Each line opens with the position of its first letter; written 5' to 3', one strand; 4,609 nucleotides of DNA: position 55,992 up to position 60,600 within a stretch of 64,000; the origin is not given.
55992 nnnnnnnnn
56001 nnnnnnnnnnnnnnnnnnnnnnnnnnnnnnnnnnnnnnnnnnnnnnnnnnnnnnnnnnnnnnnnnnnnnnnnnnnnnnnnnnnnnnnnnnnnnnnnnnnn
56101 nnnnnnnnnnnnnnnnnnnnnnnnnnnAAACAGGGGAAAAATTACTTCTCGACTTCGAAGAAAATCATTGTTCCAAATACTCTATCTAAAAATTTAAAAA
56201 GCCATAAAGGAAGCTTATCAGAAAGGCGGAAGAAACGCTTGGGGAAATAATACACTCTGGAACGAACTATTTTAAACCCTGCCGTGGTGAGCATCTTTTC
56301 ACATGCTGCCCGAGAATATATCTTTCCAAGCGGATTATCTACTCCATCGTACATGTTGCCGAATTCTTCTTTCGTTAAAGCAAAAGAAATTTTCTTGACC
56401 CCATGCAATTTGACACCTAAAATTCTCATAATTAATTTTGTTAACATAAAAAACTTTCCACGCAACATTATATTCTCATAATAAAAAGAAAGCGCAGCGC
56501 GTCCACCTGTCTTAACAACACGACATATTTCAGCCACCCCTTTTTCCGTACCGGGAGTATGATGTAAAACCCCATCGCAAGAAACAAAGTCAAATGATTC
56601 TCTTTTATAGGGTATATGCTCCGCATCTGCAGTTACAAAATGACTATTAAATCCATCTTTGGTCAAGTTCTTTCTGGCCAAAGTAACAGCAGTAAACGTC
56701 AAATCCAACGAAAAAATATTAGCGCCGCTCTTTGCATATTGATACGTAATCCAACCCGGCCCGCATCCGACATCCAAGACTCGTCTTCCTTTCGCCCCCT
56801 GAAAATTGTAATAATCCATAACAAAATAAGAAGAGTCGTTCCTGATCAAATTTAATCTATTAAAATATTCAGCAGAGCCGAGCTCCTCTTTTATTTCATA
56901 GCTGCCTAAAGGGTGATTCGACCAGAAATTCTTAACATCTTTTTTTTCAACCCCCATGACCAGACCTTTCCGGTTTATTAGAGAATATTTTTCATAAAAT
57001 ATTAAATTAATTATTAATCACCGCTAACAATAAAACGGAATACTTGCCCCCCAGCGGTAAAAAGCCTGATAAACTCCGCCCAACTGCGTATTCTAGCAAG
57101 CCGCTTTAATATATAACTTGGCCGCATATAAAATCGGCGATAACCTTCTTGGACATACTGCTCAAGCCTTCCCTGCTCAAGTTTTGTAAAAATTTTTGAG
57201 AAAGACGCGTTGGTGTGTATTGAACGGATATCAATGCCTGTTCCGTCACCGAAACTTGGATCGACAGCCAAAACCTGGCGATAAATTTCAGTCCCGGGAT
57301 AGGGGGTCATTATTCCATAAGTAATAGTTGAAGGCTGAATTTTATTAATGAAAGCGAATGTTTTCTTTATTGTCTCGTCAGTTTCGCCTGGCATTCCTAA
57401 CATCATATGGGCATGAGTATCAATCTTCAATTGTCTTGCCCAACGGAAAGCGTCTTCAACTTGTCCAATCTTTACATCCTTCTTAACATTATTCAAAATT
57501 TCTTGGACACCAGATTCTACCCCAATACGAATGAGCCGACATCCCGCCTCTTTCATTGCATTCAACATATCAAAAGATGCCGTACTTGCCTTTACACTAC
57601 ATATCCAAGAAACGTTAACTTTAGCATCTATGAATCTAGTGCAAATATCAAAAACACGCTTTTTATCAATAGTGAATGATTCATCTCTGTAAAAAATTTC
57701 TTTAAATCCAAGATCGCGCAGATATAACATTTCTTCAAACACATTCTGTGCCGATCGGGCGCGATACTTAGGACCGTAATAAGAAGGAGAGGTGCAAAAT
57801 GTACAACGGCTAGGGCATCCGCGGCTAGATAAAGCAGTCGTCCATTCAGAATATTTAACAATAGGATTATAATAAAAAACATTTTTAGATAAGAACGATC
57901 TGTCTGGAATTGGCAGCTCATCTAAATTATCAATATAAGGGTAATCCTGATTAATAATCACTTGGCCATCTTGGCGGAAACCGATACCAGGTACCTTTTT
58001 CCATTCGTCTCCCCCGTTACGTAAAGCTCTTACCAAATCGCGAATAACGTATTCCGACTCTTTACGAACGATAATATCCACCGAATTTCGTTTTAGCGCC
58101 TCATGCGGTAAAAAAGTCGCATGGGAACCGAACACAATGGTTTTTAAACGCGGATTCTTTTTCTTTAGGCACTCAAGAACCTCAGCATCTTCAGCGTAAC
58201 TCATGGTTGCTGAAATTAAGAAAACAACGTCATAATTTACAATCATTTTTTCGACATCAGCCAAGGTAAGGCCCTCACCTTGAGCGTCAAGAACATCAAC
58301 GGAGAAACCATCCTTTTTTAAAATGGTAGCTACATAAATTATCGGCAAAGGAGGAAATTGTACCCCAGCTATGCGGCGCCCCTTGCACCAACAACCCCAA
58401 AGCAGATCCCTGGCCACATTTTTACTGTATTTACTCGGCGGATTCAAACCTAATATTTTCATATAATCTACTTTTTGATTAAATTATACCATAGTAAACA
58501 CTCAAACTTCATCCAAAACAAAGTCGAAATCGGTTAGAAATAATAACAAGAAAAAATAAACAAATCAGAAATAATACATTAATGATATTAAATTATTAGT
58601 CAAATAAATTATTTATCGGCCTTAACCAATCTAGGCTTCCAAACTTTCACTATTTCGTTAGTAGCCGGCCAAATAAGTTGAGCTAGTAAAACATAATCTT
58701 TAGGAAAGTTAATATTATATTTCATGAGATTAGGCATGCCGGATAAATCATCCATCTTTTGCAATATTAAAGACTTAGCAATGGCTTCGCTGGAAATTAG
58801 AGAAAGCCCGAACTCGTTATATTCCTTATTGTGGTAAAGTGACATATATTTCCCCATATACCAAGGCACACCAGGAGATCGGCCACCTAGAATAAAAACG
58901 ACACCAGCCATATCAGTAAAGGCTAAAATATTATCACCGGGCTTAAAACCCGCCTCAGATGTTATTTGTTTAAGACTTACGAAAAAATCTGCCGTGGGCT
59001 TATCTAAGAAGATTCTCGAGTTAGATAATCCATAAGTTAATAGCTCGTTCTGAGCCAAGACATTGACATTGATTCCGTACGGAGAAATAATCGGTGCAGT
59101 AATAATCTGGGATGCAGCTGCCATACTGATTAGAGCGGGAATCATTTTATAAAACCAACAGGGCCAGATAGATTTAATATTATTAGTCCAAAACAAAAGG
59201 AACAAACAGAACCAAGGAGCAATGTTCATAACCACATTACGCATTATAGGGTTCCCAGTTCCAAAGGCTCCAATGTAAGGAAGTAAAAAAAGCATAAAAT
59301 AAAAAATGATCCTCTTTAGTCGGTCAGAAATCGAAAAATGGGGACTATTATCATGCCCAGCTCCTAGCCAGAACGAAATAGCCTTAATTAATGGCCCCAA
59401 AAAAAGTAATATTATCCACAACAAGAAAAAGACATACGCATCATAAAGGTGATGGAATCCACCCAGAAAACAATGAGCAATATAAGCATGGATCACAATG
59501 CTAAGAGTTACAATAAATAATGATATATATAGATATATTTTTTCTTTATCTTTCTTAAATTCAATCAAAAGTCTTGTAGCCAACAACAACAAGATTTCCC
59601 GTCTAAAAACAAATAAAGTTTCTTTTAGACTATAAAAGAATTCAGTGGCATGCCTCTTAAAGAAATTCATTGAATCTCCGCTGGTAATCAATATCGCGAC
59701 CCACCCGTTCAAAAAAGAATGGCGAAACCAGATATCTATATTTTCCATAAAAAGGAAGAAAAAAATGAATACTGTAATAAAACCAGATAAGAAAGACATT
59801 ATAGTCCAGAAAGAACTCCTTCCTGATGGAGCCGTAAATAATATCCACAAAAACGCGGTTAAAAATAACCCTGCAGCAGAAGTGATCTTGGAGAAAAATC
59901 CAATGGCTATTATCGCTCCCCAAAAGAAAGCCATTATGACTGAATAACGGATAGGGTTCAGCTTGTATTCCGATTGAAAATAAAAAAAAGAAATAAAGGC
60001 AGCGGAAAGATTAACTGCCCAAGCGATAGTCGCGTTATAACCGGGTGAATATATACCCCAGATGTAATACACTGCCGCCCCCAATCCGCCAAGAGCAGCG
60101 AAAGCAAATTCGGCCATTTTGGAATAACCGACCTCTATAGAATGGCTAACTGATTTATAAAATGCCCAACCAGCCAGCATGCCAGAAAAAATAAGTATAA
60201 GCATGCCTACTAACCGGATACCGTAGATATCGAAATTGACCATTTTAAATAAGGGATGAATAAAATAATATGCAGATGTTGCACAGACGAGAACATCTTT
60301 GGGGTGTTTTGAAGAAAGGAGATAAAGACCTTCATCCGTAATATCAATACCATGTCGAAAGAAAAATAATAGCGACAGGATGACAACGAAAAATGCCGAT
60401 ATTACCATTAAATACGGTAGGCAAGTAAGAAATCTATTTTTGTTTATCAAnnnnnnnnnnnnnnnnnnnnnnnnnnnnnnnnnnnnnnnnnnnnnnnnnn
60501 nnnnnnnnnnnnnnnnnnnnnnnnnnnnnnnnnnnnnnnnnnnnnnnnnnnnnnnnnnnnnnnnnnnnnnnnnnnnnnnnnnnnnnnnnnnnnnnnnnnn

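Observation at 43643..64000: GT-C-dense glycan island with a polyprenyl-phosphate GT2 but no recognisable Wzx/Wzy/ABC or initiating transferase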

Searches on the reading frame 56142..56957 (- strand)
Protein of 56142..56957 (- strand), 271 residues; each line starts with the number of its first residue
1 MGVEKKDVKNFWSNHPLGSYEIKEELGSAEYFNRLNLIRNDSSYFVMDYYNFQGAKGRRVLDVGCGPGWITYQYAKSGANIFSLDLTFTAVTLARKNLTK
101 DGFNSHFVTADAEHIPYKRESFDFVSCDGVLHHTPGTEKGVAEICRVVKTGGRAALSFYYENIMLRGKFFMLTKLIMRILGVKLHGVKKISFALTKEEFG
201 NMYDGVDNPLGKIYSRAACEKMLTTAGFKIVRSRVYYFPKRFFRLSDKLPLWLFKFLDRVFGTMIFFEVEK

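Call 7: search_protein_families(library=pfam, proteins=[window:56142-56957:-], max_evalue=0.01)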
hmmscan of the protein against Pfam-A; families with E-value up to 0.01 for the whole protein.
window:56142-56957:- (271 aa): 12 families
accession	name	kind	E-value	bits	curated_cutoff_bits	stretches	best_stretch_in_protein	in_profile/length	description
PF08241.18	Methyltransf_11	-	3.8e-23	82.4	21.2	1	61-155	1-94/95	Methyltransferase domain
PF13649.12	Methyltransf_25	-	6.7e-21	75.2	27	1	60-152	1-97/97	Methyltransferase domain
PF13847.12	Methyltransf_31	-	1.1e-20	74.3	27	1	56-157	3-110/145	Methyltransferase domain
PF13489.12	Methyltransf_23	-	6.2e-13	49.2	27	1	47-231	10-162/164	Methyltransferase domain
PF01209.24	Ubie_methyltran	-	3.6e-12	46.6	20.1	1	54-182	45-179/233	ubiE/COQ5 methyltransferase family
PF08242.18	Methyltransf_12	-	1.5e-10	42.1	30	1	61-153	1-97/98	Methyltransferase domain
PF05175.20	MTS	-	3.8e-08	33.6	23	1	52-139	27-116/170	Methyltransferase small domain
PF06325.19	PrmA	-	9.1e-06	25.8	22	1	55-130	160-235/296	Ribosomal protein L11 methyltransferase (PrmA)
PF08003.17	Methyltransf_9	-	4.4e-05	23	23.8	1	55-149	114-210/315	Protein of unknown function (DUF1698)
PF02353.26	CMAS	-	0.00022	21.1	27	1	55-134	61-140/273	Mycolic acid cyclopropane synthetase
PF01728.25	FtsJ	-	0.00026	21.4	24.1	1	48-130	14-100/181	FtsJ-like methyltransferase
PF07021.18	MetW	-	0.0091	16.1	21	0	56-149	13-103/193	Methionine biosynthesis protein MetW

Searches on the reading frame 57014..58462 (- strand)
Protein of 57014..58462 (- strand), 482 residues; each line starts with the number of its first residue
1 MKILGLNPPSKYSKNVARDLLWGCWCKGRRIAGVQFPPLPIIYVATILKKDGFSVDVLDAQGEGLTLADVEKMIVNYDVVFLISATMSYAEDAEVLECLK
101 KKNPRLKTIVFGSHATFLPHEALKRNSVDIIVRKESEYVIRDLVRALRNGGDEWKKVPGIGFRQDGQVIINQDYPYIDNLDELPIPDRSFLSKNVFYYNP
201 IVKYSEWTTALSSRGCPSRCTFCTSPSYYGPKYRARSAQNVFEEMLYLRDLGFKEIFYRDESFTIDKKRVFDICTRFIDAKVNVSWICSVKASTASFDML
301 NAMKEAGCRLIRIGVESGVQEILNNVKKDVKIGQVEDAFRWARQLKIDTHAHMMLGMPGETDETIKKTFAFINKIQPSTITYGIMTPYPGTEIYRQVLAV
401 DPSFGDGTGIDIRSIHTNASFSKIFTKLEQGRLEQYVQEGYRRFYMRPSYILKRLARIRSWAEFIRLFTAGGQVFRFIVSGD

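Call 7: search_protein_families(library=pfam, proteins=[window:57014-58462:-], max_evalue=0.01)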
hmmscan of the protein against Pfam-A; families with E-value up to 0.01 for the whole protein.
window:57014-58462:- (482 aa): 3 families
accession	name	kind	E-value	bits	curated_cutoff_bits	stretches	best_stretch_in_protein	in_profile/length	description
PF04055.27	Radical_SAM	-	4.4e-23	82.7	29.5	1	213-372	4-166/166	Radical SAM superfamily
PF02310.24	B12-binding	-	2.3e-13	50.5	32.1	1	33-143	9-120/121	B12 binding domain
PF19502.5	DUF6036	-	0.0083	16.4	23.6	0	96-179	10-70/164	Nucleotidyltransferase of unknown function (DUF6036)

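Call 8: search_protein_families(library=ncbifam, proteins=[window:57014-58462:-], max_evalue=0.01)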
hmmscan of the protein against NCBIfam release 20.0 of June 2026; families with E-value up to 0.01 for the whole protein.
window:57014-58462:- (482 aa): 38 families (the best 25 are shown)
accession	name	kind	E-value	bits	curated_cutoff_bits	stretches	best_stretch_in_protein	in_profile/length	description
TIGR03471.1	HpnJ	equivalog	7.7e-83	278.9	577.6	1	55-478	47-467/472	hopanoid biosynthesis associated radical SAM protein HpnJ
TIGR02026.1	BchE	equivalog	1.8e-54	185.4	481.35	1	27-449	12-432/497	magnesium-protoporphyrin IX monomethyl ester anaerobic oxidative cyclase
NF038361.1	rSAM_Sden_1168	equivalog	1.7e-46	158.9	575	1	36-442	83-513/560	Sden_1168 family B12-binding radical SAM P-methyltransferase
TIGR04479.1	bcpD_PhpK_rSAM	subfamily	5.9e-43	147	600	1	35-379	69-413/504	PhpK family radical SAM P-methyltransferase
NF050148.1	rSAM_ApyD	equivalog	5.5e-42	144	750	1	78-396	76-392/645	RiPP biosynthesis radical SAM protein ApyD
NF033070.1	rSAM_AprD4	equivalog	2.9e-36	125.3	500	1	34-409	38-400/456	AprD4 family radical SAM diol-dehydratase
TIGR04014.1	B12_SAM_MJ_0865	equivalog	3.8e-31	108.3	360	1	43-401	16-362/434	methyl-coenzyme M reductase glutamine C-methyltransferase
TIGR04072.2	rSAM_ladder_B12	equivalog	4.5e-31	108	360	1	74-396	66-371/443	lipid biosynthesis B12-binding/radical SAM protein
TIGR04367.1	HpnR_B12_rSAM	equivalog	1.1e-28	100.1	650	1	37-395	21-371/490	hopanoid C-3 methylase HpnR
TIGR04013.1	B12_SAM_MJ_1487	hypoth_equivalog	1.7e-27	96.2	251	2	69-255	34-199/382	TIGR04013 family B12-binding domain/radical SAM domain-containing protein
TIGR04385.1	B12_rSAM_cofa1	equivalog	2.7e-27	96.1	450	1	38-375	20-364/438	B12 lower ligand biosynthesis radical SAM protein BzaD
TIGR03975.1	rSAM_ocin_1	subfamily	8.2e-26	90.6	281.85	1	95-375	147-430/606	RiPP maturation radical SAM C-methyltransferase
TIGR04295.1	B12_rSAM_oligo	hypoth_equivalog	3.9e-24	85.1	400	1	37-343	22-331/422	TIGR04295 family B12-binding domain-containing radical SAM protein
NF033712.0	B12_rSAM_KedN5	subfamily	1.8e-22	79.3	700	1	55-369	39-364/624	KedN5 family methylcobalamin-dependent radical SAM C-methyltransferase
NF040542.1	rSAM_RCCLKC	equivalog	9.7e-21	74.4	450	1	36-374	11-349/423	arsinothricin biosynthesis radical SAM protein ArsL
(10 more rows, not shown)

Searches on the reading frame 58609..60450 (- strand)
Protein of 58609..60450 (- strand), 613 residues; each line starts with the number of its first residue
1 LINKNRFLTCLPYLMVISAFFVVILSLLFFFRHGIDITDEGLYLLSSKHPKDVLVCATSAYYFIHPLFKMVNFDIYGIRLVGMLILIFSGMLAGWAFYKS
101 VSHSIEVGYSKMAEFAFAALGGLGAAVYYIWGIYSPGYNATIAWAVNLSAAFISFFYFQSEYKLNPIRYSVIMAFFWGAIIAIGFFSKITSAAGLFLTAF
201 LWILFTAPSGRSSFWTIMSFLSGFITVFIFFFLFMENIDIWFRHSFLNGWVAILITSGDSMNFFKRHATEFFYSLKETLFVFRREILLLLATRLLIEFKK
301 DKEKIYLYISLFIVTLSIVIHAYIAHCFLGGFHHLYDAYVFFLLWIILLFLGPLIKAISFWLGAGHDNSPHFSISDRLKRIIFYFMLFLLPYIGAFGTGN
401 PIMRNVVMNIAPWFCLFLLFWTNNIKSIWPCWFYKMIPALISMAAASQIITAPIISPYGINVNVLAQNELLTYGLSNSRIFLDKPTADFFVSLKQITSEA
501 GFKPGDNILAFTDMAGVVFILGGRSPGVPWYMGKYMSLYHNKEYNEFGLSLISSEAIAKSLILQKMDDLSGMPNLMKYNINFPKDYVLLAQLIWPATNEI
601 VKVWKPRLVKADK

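Call 7: search_protein_families(library=pfam, proteins=[window:58609-60450:-], max_evalue=0.01)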
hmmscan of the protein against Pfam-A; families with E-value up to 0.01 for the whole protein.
window:58609-60450:- (613 aa): 0 families

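Call 8: search_protein_families(library=ncbifam, proteins=[window:58609-60450:-], max_evalue=0.01)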
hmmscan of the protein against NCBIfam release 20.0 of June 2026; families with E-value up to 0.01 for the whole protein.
window:58609-60450:- (613 aa): 0 families

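Call 29: find_homologous_proteins(query=window:58609-60450:-)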
Query window:58609-60450:- (613 aa): 4 proteins with E <= 0.001 among 8000 candidates.
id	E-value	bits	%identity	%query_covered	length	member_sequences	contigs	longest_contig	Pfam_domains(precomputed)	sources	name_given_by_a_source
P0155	0.0e+0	1304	97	98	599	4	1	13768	-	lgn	-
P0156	3.9e-14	71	29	35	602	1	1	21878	-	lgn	-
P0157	4.1e-8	51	23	94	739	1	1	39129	PF04138.21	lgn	-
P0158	3.6e-5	41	23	23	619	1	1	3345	-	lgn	-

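Call 40: find_encoding_contigs(protein=P0157, flank=10000, max_places=3)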
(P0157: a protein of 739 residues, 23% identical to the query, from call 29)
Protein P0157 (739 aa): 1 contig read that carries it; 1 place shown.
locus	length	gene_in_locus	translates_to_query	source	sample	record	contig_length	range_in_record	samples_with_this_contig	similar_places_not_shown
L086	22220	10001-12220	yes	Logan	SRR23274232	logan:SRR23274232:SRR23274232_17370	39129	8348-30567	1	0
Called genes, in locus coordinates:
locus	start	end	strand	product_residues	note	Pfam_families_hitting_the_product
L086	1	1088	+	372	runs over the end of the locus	PF13439:Glyco_transf_4, PF13579:Glyco_trans_4_4, PF00534:Glycos_transf_1, PF13692:Glyco_trans_1_4, PF13524:Glyco_trans_1_2 (weak)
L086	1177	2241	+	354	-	PF01073:3Beta_HSD, PF01370:Epimerase, PF02719:Polysacc_synt_2, PF04321:RmlD_sub_bind, PF16363:GDP_Man_Dehyd, PF07993:NAD_binding_4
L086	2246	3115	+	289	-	PF00483:NTP_transferase, PF12804:NTP_transf_3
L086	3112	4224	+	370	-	PF01041:DegT_DnrJ_EryC1, PF00155:Aminotran_1_2 (weak)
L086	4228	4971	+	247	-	PF08889:WbqC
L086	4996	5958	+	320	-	PF00251:Glyco_hydro_32N (faint), PF04616:Glyco_hydro_43 (faint), PF22847:Glyco_hydro_43_rel (weak)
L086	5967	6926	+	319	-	-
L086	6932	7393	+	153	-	PF00583:Acetyltransf_1, PF13420:Acetyltransf_4 (weak), PF13673:Acetyltransf_10, PF13508:Acetyltransf_7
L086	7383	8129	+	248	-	PF05401:NodS (weak), PF13489:Methyltransf_23, PF08241:Methyltransf_11, PF08242:Methyltransf_12, PF13649:Methyltransf_25 (weak)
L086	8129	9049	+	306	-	PF00535:Glycos_transf_2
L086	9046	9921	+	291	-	PF13489:Methyltransf_23, PF05401:NodS (weak), PF13847:Methyltransf_31, PF08241:Methyltransf_11, PF08242:Methyltransf_12, PF13649:Methyltransf_25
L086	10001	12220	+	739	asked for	PF04138:GtrA_DPMS_TM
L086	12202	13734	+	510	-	PF01943:Polysacc_synt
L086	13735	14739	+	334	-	PF13641:Glyco_tranf_2_3, PF00535:Glycos_transf_2, PF10111:Glyco_tranf_2_2 (faint)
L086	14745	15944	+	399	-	-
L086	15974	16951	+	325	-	PF01073:3Beta_HSD, PF01370:Epimerase, PF04321:RmlD_sub_bind, PF05368:NmrA (weak), PF16363:GDP_Man_Dehyd (weak), PF13460:NAD_binding_10, PF07993:NAD_binding_4, PF16363:GDP_Man_Dehyd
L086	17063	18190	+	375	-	PF13439:Glyco_transf_4, PF13579:Glyco_trans_4_4, PF20706:GT4-conflict (weak), PF00534:Glycos_transf_1, PF13692:Glyco_trans_1_4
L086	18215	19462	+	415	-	PF13579:Glyco_trans_4_4, PF00534:Glycos_transf_1, PF13692:Glyco_trans_1_4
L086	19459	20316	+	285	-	PF01370:Epimerase, PF04321:RmlD_sub_bind, PF16363:GDP_Man_Dehyd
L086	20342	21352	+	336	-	PF01073:3Beta_HSD, PF01370:Epimerase, PF02719:Polysacc_synt_2, PF04321:RmlD_sub_bind (weak), PF05368:NmrA, PF13460:NAD_binding_10, PF16363:GDP_Man_Dehyd, PF08485:Polysacc_syn_2C, +1 more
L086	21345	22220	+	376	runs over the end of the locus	PF02350:Epimerase_2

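Call 85: search_solved_structures(query=A4, max_evalue=10)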
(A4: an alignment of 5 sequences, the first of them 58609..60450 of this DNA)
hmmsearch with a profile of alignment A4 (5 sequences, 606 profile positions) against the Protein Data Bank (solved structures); distinct sequences matched with E-value up to 10: 0.

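Call 89: find_encoding_contigs(protein=P0156, flank=10000, max_places=1)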
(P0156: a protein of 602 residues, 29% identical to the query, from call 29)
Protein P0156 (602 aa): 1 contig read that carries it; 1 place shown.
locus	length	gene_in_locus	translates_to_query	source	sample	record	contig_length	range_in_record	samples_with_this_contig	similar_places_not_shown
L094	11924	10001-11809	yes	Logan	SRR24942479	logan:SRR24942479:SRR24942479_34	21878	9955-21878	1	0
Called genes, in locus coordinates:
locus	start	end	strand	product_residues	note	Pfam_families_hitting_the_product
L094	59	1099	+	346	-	PF00586:AIRS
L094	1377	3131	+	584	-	PF00989:PAS (weak), PF08448:PAS_4, PF13426:PAS_9, PF00512:HisKA, PF02518:HATPase_c, PF00072:Response_reg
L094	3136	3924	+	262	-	PF01925:TauE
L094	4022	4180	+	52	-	-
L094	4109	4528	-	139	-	-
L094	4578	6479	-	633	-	PF04932:Wzy_C, PF07719:TPR_2 (faint), PF00515:TPR_1 (faint), PF13181:TPR_8 (faint), PF13424:TPR_12 (weak), PF14559:TPR_19 (faint), PF13431:TPR_17 (faint)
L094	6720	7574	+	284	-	-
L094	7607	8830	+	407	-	PF00005:ABC_tran, PF13304:AAA_21 (faint), PF14524:Wzt_C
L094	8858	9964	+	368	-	PF01041:DegT_DnrJ_EryC1, PF01053:Cys_Met_Meta_PP (weak), PF01212:Beta_elim_lyase (weak)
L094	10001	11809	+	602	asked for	-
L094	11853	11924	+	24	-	?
